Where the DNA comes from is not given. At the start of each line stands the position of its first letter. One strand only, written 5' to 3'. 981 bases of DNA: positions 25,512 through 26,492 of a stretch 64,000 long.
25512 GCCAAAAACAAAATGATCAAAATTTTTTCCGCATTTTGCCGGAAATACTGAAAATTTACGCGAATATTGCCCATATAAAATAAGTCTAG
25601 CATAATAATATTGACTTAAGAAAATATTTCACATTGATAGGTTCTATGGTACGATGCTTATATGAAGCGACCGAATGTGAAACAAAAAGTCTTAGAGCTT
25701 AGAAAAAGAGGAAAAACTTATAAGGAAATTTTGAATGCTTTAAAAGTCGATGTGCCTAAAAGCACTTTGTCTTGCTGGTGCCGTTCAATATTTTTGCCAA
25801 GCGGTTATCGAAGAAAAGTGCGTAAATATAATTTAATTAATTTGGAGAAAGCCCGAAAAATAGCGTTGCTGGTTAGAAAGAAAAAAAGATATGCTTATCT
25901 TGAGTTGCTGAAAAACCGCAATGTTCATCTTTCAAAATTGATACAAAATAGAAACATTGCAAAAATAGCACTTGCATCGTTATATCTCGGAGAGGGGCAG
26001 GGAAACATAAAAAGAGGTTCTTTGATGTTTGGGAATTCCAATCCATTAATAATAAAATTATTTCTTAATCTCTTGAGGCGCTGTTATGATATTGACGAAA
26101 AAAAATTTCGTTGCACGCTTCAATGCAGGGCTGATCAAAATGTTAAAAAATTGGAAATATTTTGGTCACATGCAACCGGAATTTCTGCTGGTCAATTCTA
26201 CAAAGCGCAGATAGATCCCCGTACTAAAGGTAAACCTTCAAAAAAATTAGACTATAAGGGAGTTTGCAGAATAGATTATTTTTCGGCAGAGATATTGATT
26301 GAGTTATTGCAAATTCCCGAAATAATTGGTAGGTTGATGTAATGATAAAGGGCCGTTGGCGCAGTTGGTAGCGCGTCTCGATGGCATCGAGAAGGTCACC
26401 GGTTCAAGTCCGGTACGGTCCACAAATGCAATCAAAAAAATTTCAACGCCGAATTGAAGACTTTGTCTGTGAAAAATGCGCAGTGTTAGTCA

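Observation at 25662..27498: Paralogous HTH plus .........-like proteins, each abutting a tRNA gene, with an RNHCP zinc-ribbon gene between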

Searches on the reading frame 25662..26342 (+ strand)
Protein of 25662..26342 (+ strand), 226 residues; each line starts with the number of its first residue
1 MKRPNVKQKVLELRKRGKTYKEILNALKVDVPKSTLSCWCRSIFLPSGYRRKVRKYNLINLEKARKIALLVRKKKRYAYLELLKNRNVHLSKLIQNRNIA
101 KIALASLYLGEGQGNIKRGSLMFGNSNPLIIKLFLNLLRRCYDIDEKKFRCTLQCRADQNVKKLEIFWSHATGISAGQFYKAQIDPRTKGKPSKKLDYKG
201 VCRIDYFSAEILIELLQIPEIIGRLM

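Call 3: search_protein_families(library=pfam, proteins=[window:25662-26342:+], max_evalue=10)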
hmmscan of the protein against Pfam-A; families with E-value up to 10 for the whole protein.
window:25662-26342:+ (226 aa): 1 family
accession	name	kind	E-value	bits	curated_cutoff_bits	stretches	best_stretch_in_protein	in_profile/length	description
PF25787.1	HTH_SB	-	0.017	15.3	43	1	6-36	11-39/53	Sleeping Beauty transposase HTH domain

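Call 6: search_protein_families(library=ncbifam, proteins=[window:25662-26342:+], max_evalue=10)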
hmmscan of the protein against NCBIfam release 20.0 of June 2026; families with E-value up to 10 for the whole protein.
window:25662-26342:+ (226 aa): 3 families
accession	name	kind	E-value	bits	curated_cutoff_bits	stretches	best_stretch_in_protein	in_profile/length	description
NF003055.0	PRK03975.1-2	equivalog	0.017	14.8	122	1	6-28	13-35/140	putative transcriptional regulator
NF047763.1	LIC_10572_fam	equivalog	0.058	13.4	200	1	152-202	153-203/205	LIC_10572 family protein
NF001075.0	PRK00118.2-6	equivalog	0.17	12.3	151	1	68-104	24-58/114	putative DNA-binding protein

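Call 7: search_protein_families(library=phrogs, proteins=[window:25662-26342:+], max_evalue=10)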
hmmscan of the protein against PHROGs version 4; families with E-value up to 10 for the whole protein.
window:25662-26342:+ (226 aa): 3 families
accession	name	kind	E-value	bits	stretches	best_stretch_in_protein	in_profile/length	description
phrog_645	-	DNA, RNA and nucleotide metabolism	0.039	15.1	1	8-32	28-52/196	Rnase E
phrog_17493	-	unknown function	0.14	13.1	1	2-41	36-74/139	-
phrog_1623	-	head and packaging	0.22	11.8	1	46-165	187-295/305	virion structural protein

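Call 8: search_solved_structures(query=window:25662-26342:+, max_evalue=10)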
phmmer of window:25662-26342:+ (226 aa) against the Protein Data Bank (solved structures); distinct sequences matched with E-value up to 10: 0.

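Call 23: find_homologous_proteins(query=window:25662-26342:+, max_evalue=0.001)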
Query window:25662-26342:+ (226 aa): 888 proteins with E <= 0.001 among 1248 candidates; the best 120 are listed.
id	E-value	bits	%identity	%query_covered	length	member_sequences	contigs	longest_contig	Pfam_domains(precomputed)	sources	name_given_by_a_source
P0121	8.7e-140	482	100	98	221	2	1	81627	-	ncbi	ncbi:MAG: hypothetical protein WC831_04670 [Parcubacteria group bacterium]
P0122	3.2e-110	385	77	100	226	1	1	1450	-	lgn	-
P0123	2.1e-96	340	71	98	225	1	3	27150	-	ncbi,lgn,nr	ncbi:MAG: hypothetical protein NT170_03565 [Candidatus Moranbacteria bacterium]|nr:hypothetical prot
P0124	3.7e-96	339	71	98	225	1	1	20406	-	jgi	jgi:hypothetical protein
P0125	1.7e-95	337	71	98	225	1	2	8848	-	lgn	-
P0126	7.7e-94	331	70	98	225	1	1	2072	-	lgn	-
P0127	1.1e-93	331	69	98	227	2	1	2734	-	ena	-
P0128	2.3e-93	330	69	98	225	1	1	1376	-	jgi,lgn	-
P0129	9.2e-93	328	69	98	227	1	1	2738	-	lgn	-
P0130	2.9e-92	326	68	98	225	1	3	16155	-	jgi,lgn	-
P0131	7.9e-92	325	70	96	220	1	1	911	-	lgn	-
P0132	5.9e-91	322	69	98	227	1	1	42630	-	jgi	jgi:hypothetical protein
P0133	1.5e-89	317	66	99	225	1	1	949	-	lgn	-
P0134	5.1e-89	316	65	98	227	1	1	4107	-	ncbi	-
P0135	6.5e-89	315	70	91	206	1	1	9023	-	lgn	-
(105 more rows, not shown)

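Call 36: find_related_loci(query=A3, collection=metagenome_contigs, flank=4000)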
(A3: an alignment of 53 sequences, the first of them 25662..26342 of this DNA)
Query A3 (226 aa) in metagenome_contigs; peptide patterns used: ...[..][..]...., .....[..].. (x = any residue, [..] = any of these).
508 stretches matched a pattern; 447 encode a relative of the query (tblastn E <= 1e-3); the best 80 are kept; 80 distinct loci.
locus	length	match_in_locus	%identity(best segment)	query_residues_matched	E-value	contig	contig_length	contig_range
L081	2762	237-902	69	1-222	3e-103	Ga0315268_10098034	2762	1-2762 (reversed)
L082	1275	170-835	69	1-222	2e-107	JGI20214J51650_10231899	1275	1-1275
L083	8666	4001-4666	68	1-222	6e-99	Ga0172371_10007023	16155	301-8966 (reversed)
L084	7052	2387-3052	66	1-222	1e-95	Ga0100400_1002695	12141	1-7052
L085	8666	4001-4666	65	1-222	3e-95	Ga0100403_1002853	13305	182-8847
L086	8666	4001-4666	65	1-222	3e-95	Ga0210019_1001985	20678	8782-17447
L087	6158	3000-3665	65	1-222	3e-95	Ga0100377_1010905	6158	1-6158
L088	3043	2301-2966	65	1-222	4e-97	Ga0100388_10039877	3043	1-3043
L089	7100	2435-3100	65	1-222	3e-95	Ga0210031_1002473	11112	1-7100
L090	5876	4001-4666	66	1-222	4e-94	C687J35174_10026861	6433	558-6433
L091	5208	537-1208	65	1-224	6e-94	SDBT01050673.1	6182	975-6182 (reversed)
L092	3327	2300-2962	67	1-222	9e-95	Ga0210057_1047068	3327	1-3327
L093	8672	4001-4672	64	1-224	6e-92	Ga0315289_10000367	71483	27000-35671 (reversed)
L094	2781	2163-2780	68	1-206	3e-92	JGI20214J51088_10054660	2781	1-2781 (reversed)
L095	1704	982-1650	63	1-224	7e-94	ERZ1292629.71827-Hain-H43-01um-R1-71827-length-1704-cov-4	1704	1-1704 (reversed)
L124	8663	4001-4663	59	1-222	4e-82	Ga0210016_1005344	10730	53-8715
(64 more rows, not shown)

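Call 42: search_solved_structures(query=A3, max_evalue=10, show_alignments=2)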
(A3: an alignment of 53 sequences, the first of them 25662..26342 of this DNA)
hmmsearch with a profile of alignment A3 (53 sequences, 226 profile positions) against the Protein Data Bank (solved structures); distinct sequences matched with E-value up to 10: 2.
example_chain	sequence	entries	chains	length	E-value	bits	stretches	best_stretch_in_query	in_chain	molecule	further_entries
8vd6_A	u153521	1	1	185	0.00017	24.2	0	2-31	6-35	CAP REPEAT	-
2lmd_A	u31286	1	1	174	0.38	13.3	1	168-215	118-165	Prospero homeobox protein 1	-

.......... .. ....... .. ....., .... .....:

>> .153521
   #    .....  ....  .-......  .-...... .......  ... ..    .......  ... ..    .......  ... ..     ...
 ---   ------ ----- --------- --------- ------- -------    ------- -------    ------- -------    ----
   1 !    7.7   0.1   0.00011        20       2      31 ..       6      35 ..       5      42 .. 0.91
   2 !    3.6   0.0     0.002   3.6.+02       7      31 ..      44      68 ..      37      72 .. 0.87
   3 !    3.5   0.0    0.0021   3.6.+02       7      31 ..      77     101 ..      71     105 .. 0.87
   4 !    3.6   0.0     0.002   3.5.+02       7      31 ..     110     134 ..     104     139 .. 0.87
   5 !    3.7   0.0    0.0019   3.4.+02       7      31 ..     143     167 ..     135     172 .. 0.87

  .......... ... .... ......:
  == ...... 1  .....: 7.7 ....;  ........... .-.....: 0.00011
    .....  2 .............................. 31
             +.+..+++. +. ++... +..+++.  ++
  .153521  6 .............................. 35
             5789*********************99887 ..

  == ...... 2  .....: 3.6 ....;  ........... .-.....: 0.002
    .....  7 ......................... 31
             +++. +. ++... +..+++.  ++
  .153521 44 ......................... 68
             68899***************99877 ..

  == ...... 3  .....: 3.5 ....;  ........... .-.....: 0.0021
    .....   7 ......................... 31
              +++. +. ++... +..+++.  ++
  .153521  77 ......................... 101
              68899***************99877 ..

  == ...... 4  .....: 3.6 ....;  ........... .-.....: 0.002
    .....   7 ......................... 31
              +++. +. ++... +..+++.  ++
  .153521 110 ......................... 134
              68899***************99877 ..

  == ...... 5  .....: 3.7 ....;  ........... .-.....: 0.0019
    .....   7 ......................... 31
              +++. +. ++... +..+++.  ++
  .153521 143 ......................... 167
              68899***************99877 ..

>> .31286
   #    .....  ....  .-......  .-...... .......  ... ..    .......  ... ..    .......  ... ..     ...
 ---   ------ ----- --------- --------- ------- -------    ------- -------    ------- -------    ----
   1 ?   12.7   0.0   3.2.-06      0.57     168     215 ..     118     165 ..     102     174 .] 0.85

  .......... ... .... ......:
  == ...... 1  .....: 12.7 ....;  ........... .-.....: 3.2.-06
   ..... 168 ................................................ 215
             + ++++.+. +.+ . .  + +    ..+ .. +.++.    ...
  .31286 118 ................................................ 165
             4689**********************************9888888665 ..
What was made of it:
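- The A-family profile alone gives no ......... hit (call 42).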

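Call 43: search_protein_families(library=pfam, alignment_id=A3, max_evalue=1)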
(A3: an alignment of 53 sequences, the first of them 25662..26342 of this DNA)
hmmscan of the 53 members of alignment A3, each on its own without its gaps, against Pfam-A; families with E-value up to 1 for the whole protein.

A. member 1, window:25662-26342:+ (226 aa): 1 family
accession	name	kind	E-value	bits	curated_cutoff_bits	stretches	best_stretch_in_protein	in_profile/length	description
PF25787.1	HTH_SB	-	0.017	15.3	43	1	6-36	11-39/53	Sleeping Beauty transposase HTH domain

B. families by the number of members that match (of 53 scanned): 41 families (the first 25 are shown)
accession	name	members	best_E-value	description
PF25787.1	HTH_SB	38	0.00032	Sleeping Beauty transposase HTH domain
PF13384.12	HTH_23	13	0.0051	Homeodomain-like domain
PF13518.12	HTH_28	7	0.013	Helix-turn-helix domain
PF12840.13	HTH_20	6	0.061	Helix-turn-helix domain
PF24413.1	W02B3_4_N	3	0.015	W02B3.4-like, N-terminal domain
PF14389.11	Lzipper-MIP1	3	0.025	Leucine-zipper of ternary complex factor MIP1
PF14786.12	Death_2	2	0.0046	Tube Death domain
PF05769.16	SIKE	2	0.014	SIKE family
PF14375.11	Cys_rich_CWC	2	0.015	Cysteine-rich CWC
PF08069.17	Ribosomal_S13_N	2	0.017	Ribosomal S13/S15 N-terminal domain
PF25154.1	TPR_AP5Z1_C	2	0.028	AP-5 complex subunit zeta-1, C-terminal TPR repeats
PF01381.28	HTH_3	2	0.04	Helix-turn-helix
PF13411.12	MerR_1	2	0.057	MerR HTH family regulatory protein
PF19610.4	DUF6115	2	0.094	Family of unknown function (DUF6115)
PF03550.21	LolB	2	0.11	Outer membrane lipoprotein LolB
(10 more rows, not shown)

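Call 53: find_related_loci(query=A4, collection=viral_contigs, flank=3000)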
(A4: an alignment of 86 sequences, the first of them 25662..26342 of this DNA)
Query A4 (226 aa) in viral_contigs; peptide patterns used: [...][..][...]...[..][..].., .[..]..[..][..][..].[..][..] (x = any residue, [..] = any of these).
22 stretches matched a pattern, but none encodes a relative of the query by tblastn (E <= 1e-3).

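Call 55: find_homologous_proteins(query=A5, max_evalue=0.001)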
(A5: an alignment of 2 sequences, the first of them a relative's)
Query A5 (2 sequences) (219 aa, profile of the alignment): 1994 proteins with E <= 0.001 among 4323 candidates; the best 120 are listed.
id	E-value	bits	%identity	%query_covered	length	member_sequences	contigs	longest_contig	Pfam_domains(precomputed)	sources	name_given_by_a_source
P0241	1.2e-119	416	100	100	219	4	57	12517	PF13384.13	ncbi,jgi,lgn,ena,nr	ncbi:MAG: hypothetical protein AUJ24_00230 [Parcubacteria group bacterium CG1_02_36_42]|nr:MAG: hypo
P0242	3.1e-119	415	32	98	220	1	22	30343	-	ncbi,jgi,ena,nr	ncbi:MAG: hypothetical protein UV75_C0023G0002 [Candidatus Giovannonibacteria bacterium GW2011_GWA1_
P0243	4.3e-112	391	91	100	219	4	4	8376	PF13384.13,PF04218.20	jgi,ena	-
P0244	8.9e-99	348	81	100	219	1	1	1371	PF13384.13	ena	-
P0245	5.6e-96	338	80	100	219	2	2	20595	-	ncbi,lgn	-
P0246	5.5e-91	322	74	100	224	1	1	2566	-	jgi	-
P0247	2.1e-90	320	73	100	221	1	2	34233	PF13384.13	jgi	jgi:hypothetical protein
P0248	2.0e-88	314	31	99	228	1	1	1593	-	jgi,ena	-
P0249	2.4e-88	314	70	100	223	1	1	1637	-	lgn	-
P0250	2.7e-88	313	33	93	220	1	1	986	-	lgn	-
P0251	3.8e-88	313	37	96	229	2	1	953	-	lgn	-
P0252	5.9e-88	312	34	99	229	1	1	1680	-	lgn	-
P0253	5.9e-88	312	72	100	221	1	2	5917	PF04218.20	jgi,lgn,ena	-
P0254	7.2e-88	312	32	98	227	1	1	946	-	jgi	-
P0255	1.2e-87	311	33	99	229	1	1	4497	-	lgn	-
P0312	3.2e-81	290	31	95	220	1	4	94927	-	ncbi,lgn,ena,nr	ncbi:MAG: hypothetical protein ISS83_01745 [Candidatus Pacebacteria bacterium]|nr:hypothetical prote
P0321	2.9e-80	287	36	98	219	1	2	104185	-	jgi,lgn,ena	jgi:hypothetical protein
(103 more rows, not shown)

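Call 57: find_encoding_contigs(protein=P0312, flank=3000, max_places=3)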
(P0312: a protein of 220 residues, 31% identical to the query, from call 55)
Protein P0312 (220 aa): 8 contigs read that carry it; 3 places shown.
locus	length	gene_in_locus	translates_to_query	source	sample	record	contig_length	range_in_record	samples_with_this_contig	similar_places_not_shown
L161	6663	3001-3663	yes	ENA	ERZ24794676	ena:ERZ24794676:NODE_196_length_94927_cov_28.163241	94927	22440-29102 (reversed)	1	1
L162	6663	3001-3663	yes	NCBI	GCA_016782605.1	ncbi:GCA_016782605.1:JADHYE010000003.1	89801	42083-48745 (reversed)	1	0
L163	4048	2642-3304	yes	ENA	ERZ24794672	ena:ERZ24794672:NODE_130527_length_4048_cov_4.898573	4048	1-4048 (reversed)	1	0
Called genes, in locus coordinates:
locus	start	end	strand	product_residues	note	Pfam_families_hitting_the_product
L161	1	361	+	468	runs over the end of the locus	-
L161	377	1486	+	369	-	PF11104:PilM_2, PF14450:FtsA, PF06723:MreB_Mbl (weak)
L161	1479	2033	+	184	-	-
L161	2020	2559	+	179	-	-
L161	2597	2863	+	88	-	-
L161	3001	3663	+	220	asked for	-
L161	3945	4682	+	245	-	-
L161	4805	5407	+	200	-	-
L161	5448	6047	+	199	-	PF02830:V4R (weak)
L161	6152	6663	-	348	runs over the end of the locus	PF00089:Trypsin, PF13365:Trypsin_2, PF13180:PDZ_2 (weak)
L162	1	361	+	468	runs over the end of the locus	-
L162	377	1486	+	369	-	PF11104:PilM_2, PF14450:FtsA, PF06723:MreB_Mbl (weak)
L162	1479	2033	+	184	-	-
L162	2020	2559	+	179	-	-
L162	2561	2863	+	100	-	-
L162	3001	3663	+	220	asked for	-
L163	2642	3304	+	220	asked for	-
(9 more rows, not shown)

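Call 58: find_encoding_contigs(protein=P0321, flank=3000, max_places=3)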
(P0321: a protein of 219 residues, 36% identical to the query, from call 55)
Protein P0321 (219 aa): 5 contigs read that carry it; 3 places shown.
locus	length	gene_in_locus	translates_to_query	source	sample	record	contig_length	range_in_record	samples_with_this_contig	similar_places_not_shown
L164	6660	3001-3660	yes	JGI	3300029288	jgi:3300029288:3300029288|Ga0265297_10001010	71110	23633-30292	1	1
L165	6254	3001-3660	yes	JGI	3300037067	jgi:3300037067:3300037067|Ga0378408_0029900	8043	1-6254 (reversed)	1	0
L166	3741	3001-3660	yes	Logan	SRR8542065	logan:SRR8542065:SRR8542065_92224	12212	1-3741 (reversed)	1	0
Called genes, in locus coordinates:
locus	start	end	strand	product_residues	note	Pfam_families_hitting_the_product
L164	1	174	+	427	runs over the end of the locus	-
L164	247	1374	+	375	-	PF11104:PilM_2, PF14450:FtsA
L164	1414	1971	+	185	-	-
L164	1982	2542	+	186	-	-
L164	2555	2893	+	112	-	-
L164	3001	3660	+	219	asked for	-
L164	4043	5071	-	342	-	PF00089:Trypsin, PF13365:Trypsin_2, PF13180:PDZ_2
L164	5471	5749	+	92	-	-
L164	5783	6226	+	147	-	PF02308:MgtC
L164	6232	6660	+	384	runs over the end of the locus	PF03222:Trp_Tyr_perm, PF13520:AA_permease_2 (weak)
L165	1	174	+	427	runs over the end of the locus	-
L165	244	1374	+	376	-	PF11104:PilM_2, PF14450:FtsA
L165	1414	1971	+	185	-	-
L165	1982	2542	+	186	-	-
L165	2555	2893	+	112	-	-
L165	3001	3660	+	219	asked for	-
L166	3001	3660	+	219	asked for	-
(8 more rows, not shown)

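Call 59: find_encoding_contigs(protein=P0247, flank=3000, max_places=3)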
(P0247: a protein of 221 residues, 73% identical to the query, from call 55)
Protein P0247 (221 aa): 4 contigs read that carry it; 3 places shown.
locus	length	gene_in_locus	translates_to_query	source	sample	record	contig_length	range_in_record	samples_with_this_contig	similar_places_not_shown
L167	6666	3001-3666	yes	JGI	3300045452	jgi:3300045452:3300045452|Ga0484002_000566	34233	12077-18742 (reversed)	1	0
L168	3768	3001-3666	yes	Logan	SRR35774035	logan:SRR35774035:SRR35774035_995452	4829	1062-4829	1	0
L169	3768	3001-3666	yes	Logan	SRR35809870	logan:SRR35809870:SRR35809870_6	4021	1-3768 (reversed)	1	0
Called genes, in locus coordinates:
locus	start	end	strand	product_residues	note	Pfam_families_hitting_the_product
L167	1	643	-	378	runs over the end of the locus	PF03054:tRNA_Me_trans, PF20259:tRNA_Me_trans_M, PF20258:tRNA_Me_trans_C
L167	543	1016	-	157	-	PF01592:NifU_N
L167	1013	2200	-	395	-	PF00266:Aminotran_5, PF01212:Beta_elim_lyase (weak)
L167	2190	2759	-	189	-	PF00300:His_Phos_1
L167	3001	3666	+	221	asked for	PF13384:HTH_23 (weak)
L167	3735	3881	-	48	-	-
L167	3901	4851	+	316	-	PF00512:HisKA, PF13581:HATPase_c_2 (weak), PF02518:HATPase_c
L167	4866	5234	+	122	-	PF00072:Response_reg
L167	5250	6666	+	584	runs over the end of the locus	PF05157:MshEN, PF00437:T2SSE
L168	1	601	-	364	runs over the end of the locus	PF03054:tRNA_Me_trans, PF20259:tRNA_Me_trans_M, PF20258:tRNA_Me_trans_C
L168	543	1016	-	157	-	PF01592:NifU_N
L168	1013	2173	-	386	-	PF00266:Aminotran_5, PF01212:Beta_elim_lyase (weak)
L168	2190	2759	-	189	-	PF00300:His_Phos_1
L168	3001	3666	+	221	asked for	PF13384:HTH_23 (weak)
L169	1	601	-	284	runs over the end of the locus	?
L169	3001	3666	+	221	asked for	PF13384:HTH_23 (weak)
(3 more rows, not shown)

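Call 61: predict_structure(alignment_id=A4)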
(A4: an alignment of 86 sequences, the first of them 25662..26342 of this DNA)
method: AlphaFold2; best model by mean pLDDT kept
length: 226 residues; sequences in the alignment: 86
mean_pLDDT: 92.7   pTM: 0.72
mean pLDDT of the five models: 92.7, 92.4, 92.1, 91.8, 90.3
residues with pLDDT >= 90: 194; 70-90: 28; 50-70: 2; < 50: 2
segments of 3 or more residues with pLDDT < 50: none
pLDDT, mean of each block of 10 residues (from residue 1): 75 94 92 94 92 93 97 98 97 95 96 83 95 97 96 92 94 93 91 86 95 95 94
secondary structure, 60 per line:
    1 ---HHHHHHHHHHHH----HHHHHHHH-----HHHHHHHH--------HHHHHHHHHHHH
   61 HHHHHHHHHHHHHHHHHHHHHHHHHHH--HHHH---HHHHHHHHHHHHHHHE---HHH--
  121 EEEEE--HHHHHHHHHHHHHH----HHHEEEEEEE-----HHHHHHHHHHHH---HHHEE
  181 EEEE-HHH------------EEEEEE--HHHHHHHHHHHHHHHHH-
elements in order: H4-15 H20-27 H33-40 H49-87 H90-93 H97-111 E121-125 H128-141 E149-155 H161-172 E179-184 E201-206 H209-225
